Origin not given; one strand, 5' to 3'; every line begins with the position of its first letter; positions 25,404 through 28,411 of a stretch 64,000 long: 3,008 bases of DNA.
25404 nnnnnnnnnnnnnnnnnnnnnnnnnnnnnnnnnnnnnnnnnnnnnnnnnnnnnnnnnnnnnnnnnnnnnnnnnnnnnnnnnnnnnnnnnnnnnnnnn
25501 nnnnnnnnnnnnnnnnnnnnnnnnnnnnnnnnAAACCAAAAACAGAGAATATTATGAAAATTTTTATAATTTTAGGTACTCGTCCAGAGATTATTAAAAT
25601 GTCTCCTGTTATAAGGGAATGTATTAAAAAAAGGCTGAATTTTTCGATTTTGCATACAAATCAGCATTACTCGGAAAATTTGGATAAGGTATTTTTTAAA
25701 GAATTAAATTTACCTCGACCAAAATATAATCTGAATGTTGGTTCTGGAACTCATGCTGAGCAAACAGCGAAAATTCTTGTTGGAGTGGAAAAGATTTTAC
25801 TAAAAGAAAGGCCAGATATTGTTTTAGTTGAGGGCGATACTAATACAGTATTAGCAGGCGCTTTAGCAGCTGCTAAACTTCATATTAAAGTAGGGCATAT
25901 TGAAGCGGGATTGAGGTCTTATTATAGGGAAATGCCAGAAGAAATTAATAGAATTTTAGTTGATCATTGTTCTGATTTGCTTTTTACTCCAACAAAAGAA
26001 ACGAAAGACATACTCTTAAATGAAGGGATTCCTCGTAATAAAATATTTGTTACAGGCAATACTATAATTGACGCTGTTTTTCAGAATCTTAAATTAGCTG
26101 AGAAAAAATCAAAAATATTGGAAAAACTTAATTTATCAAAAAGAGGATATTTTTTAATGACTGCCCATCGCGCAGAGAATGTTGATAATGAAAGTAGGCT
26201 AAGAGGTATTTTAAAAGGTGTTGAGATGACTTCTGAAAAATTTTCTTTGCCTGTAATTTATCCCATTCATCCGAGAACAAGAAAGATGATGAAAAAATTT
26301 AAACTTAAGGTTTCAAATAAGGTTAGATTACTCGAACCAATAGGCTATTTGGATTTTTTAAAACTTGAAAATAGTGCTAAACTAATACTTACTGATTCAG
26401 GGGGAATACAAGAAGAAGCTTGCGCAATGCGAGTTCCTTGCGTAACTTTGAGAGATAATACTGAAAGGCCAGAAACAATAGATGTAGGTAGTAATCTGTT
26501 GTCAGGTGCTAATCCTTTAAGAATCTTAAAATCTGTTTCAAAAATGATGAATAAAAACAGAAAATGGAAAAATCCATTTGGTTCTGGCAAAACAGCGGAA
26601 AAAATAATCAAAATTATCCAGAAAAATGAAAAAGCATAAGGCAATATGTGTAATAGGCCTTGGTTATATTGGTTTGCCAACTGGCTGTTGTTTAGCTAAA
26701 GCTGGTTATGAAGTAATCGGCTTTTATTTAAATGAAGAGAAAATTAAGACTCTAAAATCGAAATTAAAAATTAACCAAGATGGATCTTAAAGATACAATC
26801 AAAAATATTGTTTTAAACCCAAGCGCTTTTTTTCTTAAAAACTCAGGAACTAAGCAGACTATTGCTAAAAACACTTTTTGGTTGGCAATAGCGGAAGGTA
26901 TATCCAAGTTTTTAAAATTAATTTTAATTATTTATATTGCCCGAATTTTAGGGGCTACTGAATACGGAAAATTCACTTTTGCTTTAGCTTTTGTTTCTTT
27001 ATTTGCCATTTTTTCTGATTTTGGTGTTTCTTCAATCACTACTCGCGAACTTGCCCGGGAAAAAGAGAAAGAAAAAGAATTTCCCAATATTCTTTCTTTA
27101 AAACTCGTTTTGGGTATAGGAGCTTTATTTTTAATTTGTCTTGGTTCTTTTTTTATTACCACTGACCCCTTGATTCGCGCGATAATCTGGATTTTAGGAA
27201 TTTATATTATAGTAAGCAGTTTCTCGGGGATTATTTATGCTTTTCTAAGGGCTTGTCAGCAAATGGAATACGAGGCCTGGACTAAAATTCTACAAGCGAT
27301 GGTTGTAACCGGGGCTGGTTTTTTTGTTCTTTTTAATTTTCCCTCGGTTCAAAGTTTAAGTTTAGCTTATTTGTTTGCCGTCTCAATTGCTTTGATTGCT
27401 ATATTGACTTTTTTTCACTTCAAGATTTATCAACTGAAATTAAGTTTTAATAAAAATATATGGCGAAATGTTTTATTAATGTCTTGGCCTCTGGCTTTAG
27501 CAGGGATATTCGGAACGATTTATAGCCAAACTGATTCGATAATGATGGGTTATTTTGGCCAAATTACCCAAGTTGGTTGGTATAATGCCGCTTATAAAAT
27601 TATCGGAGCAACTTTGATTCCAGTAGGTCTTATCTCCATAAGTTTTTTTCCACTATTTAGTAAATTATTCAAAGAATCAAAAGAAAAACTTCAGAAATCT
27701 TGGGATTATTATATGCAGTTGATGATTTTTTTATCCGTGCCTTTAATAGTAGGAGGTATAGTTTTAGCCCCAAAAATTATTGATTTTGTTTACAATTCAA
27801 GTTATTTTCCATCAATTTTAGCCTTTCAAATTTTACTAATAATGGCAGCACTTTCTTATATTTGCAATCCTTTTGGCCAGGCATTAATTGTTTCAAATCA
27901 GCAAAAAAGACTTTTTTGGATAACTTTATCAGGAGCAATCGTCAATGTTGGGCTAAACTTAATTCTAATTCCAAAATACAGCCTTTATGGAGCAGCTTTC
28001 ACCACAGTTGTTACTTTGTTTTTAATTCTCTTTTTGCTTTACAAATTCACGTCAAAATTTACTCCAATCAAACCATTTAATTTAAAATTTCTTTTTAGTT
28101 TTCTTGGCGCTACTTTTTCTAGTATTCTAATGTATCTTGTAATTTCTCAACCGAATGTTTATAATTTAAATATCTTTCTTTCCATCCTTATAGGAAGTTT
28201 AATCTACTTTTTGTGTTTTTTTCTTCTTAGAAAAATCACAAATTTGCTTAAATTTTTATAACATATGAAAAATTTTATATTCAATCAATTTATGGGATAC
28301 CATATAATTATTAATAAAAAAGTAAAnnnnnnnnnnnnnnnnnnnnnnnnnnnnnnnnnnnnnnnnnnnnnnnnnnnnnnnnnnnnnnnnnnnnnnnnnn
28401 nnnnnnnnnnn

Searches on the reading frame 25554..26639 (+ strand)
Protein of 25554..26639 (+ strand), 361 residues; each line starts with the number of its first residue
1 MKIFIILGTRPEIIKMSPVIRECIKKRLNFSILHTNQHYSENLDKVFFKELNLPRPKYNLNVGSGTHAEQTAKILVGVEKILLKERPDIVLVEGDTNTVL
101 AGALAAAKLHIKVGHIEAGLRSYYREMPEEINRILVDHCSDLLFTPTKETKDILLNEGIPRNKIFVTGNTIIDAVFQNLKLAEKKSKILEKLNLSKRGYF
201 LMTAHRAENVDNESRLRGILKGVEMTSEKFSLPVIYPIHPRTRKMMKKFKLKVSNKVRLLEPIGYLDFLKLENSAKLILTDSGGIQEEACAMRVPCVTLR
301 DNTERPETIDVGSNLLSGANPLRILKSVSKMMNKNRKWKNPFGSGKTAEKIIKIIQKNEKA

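Call 64: search_protein_families(library=pfam, proteins=[window:25554-26639:+], max_evalue=0.001)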
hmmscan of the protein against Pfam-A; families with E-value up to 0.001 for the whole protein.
window:25554-26639:+ (361 aa): 3 families
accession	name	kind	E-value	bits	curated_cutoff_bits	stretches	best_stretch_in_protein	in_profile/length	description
PF02350.25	Epimerase_2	-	3.9e-117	391.4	30.6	1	26-355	7-346/347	UDP-N-acetylglucosamine 2-epimerase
PF13439.12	Glyco_transf_4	-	1.8e-05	25.3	28.5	1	77-170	63-165/170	Glycosyltransferase Family 4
PF13579.12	Glyco_trans_4_4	-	0.00081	20.2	29.7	0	72-169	57-157/158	Glycosyl transferase 4-like domain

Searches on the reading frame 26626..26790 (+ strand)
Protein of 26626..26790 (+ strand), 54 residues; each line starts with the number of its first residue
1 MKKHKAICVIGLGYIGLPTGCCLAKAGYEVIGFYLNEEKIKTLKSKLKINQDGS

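Call 69: search_protein_families(library=pfam, proteins=[window:26626-26790:+], max_evalue=0.01)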
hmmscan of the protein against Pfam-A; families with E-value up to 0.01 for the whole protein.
window:26626-26790:+ (54 aa): 3 families
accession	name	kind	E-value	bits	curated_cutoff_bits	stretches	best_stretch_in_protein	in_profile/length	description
PF03721.20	UDPG_MGDP_dh_N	-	3.4e-12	46.8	27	1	6-46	2-42/187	UDP-glucose/GDP-mannose dehydrogenase family, NAD binding domain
PF03446.21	NAD_binding_2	-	0.00025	21.5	21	1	7-46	2-41/161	NAD binding domain of 6-phosphogluconate dehydrogenase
PF02558.23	ApbA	-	0.00058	19.9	22.2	1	7-46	1-42/150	Ketopantoate reductase PanE/ApbA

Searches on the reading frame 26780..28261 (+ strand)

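Call 64: search_protein_families(library=pfam, proteins=[window:26780-28261:+], max_evalue=0.001)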
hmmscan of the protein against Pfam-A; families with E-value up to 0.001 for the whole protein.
window:26780-28261:+ (493 aa): 2 families
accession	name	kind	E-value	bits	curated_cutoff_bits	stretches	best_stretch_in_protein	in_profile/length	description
PF01943.22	Polysacc_synt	-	2.4e-42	145.7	28.2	1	29-297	2-274/274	Polysaccharide biosynthesis protein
PF13440.11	Polysacc_synt_3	-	9.8e-26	91.1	23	1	53-345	2-291/293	Polysaccharide biosynthesis protein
